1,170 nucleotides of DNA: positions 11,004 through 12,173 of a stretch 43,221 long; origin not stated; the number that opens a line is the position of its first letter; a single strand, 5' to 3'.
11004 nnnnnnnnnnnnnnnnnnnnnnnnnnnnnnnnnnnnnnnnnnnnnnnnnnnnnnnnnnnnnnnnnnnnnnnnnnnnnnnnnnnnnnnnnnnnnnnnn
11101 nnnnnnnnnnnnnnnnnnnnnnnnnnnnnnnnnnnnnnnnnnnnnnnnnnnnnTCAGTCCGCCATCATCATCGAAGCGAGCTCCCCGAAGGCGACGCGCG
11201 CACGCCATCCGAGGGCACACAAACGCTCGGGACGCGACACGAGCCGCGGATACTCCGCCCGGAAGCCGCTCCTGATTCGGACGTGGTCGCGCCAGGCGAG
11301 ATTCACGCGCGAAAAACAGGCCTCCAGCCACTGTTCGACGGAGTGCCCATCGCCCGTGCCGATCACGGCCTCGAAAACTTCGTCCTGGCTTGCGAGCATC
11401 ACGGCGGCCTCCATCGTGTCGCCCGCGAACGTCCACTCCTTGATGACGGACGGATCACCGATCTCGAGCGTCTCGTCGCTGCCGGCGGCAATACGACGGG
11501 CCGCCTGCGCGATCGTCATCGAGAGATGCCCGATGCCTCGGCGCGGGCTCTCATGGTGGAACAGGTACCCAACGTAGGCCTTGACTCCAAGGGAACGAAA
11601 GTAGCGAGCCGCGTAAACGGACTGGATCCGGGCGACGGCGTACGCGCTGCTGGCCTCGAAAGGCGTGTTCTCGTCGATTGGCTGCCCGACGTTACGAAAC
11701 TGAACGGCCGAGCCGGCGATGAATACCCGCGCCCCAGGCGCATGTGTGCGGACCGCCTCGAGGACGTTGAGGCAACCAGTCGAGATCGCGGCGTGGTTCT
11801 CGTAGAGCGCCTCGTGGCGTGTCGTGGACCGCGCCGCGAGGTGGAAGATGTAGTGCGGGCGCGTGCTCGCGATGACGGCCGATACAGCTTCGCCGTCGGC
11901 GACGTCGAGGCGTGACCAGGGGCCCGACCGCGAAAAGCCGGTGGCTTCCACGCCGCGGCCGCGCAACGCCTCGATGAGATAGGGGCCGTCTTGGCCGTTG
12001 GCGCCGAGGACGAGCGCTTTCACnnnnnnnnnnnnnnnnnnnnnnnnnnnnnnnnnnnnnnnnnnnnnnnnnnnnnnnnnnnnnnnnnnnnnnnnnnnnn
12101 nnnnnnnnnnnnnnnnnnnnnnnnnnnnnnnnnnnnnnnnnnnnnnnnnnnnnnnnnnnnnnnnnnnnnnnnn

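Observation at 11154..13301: C-methyltransferase coupled to a short GMD-family protein whose catalytic Glu and Lys appear substituted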

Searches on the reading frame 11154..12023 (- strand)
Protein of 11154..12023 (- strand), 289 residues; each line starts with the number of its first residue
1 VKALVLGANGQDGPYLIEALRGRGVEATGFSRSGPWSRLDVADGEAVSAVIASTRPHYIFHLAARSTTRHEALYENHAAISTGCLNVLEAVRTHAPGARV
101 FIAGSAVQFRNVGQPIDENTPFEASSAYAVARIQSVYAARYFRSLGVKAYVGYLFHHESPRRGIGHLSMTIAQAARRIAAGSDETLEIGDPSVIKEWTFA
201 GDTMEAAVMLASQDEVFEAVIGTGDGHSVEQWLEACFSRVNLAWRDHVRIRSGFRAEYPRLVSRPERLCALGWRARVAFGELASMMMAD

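Call 3: search_protein_families(library=pfam, proteins=[window:11154-12023:-], max_evalue=0.01)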
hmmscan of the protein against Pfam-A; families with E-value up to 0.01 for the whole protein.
window:11154-12023:- (289 aa): 3 families
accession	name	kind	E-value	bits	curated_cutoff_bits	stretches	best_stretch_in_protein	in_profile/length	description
PF16363.11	GDP_Man_Dehyd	-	1.8e-43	149.8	27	1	38-286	58-332/332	GDP-mannose 4,6 dehydratase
PF01370.27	Epimerase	-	3.2e-31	109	20.9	1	3-213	1-227/240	NAD dependent epimerase/dehydratase family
PF04321.23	RmlD_sub_bind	-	2.1e-07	30.8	27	1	1-65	1-61/287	RmlD substrate binding domain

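Call 4: search_protein_families(library=ncbifam, proteins=[window:11154-12023:-], max_evalue=0.01)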
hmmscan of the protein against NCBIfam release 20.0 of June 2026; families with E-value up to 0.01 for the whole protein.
window:11154-12023:- (289 aa): 10 families
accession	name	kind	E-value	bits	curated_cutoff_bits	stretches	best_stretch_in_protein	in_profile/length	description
TIGR01472.1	gmd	equivalog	3.5e-37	128.4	415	1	40-255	62-285/342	GDP-mannose 4,6-dehydratase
TIGR04180.1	EDH_00030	hypoth_equivalog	2.2e-10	40.1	475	1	40-268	57-286/297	NAD-dependent 4,6-dehydratase LegB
TIGR01181.1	dTDP_gluc_dehyt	equivalog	3.2e-06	26.4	365.1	1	38-226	56-247/321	dTDP-glucose 4,6-dehydratase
NF047922.1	GDPFucSynFcl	equivalog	1e-05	25.1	500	1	5-279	7-290/308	GDP-L-fucose synthase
NF042422.1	oxyalk_red_OleD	equivalog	8.5e-05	22.1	580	1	1-119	1-124/329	2-alkyl-3-oxoalkanoate reductase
NF058621.1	DiazavRedAvaA7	equivalog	9.9e-05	22.1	400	1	1-106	1-114/304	3-diazoavenalumate denitrifying reductase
TIGR02622.1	CDP_4_6_dhtase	equivalog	0.00017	20.8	278.45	1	39-99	61-123/352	CDP-glucose 4,6-dehydratase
TIGR01179.1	galE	equivalog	0.00019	20.4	262.3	0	39-132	54-149/332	UDP-glucose 4-epimerase GalE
TIGR01214.1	rmlD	equivalog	0.00085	18.5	224.05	1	3-65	2-60/285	dTDP-4-dehydrorhamnose reductase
NF042423.1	oxyalk_red_Shew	equivalog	0.0012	18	580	1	2-124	10-139/331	2-alkyl-3-oxoalkanoate reductase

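Call 5: search_solved_structures(query=window:11154-12023:-, max_evalue=0.001, show_alignments=3)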
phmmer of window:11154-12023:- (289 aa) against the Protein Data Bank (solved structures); distinct sequences matched with E-value up to 0.001: 23.
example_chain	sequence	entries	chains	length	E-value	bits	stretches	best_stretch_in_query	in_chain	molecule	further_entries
1n7g_A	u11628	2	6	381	4e-40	141.2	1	40-287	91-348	GDP-D-mannose-4,6-dehydratase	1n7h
1rpn_A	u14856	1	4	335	7.5e-36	127.2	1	3-287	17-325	GDP-mannose 4,6-dehydratase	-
2z1m_A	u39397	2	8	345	1.2e-28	103.6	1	2-236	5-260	GDP-D-mannose dehydratase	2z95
6gpk_A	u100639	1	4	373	1.6e-24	90.1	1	40-241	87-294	GDP-mannose 4,6 dehydratase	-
6gpj_A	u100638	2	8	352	1.7e-24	90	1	40-241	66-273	GDP-mannose 4,6 dehydratase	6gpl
5in4_A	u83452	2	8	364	2.1e-24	89.7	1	40-241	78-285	GDP-mannose 4,6 dehydratase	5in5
1t2a_A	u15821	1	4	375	2.3e-24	89.5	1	40-241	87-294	GDP-mannose 4,6 dehydratase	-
6q94_B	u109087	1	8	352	3.5e-24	89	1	40-241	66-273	GDP-mannose 4,6 dehydratase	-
1db3_A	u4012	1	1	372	3.7e-24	88.9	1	40-243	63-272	GDP-MANNOSE 4,6-DEHYDRATASE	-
5uzh_A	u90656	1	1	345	7.3e-24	87.9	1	42-245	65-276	NafoA.00085.b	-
7kf3_A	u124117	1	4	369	6.8e-23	84.7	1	40-256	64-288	GDP-mannose 4,6-dehydratase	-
2pk3_A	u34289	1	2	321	1.3e-19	73.9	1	1-279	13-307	GDP-6-deoxy-D-lyxo-4-hexulose reductase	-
2p5u_A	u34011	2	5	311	6.9e-16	61.7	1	1-281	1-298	UDP-glucose 4-epimerase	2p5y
7us5_A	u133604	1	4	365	4.7e-11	45.9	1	40-216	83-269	GDP-D-GLYCERO-D-MANNO-HEPTOSE 4,6-DEHYDRATASE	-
7cgv_A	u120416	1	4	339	4.9e-08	36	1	3-147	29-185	Artificial L-threonine 3-dehydrogenase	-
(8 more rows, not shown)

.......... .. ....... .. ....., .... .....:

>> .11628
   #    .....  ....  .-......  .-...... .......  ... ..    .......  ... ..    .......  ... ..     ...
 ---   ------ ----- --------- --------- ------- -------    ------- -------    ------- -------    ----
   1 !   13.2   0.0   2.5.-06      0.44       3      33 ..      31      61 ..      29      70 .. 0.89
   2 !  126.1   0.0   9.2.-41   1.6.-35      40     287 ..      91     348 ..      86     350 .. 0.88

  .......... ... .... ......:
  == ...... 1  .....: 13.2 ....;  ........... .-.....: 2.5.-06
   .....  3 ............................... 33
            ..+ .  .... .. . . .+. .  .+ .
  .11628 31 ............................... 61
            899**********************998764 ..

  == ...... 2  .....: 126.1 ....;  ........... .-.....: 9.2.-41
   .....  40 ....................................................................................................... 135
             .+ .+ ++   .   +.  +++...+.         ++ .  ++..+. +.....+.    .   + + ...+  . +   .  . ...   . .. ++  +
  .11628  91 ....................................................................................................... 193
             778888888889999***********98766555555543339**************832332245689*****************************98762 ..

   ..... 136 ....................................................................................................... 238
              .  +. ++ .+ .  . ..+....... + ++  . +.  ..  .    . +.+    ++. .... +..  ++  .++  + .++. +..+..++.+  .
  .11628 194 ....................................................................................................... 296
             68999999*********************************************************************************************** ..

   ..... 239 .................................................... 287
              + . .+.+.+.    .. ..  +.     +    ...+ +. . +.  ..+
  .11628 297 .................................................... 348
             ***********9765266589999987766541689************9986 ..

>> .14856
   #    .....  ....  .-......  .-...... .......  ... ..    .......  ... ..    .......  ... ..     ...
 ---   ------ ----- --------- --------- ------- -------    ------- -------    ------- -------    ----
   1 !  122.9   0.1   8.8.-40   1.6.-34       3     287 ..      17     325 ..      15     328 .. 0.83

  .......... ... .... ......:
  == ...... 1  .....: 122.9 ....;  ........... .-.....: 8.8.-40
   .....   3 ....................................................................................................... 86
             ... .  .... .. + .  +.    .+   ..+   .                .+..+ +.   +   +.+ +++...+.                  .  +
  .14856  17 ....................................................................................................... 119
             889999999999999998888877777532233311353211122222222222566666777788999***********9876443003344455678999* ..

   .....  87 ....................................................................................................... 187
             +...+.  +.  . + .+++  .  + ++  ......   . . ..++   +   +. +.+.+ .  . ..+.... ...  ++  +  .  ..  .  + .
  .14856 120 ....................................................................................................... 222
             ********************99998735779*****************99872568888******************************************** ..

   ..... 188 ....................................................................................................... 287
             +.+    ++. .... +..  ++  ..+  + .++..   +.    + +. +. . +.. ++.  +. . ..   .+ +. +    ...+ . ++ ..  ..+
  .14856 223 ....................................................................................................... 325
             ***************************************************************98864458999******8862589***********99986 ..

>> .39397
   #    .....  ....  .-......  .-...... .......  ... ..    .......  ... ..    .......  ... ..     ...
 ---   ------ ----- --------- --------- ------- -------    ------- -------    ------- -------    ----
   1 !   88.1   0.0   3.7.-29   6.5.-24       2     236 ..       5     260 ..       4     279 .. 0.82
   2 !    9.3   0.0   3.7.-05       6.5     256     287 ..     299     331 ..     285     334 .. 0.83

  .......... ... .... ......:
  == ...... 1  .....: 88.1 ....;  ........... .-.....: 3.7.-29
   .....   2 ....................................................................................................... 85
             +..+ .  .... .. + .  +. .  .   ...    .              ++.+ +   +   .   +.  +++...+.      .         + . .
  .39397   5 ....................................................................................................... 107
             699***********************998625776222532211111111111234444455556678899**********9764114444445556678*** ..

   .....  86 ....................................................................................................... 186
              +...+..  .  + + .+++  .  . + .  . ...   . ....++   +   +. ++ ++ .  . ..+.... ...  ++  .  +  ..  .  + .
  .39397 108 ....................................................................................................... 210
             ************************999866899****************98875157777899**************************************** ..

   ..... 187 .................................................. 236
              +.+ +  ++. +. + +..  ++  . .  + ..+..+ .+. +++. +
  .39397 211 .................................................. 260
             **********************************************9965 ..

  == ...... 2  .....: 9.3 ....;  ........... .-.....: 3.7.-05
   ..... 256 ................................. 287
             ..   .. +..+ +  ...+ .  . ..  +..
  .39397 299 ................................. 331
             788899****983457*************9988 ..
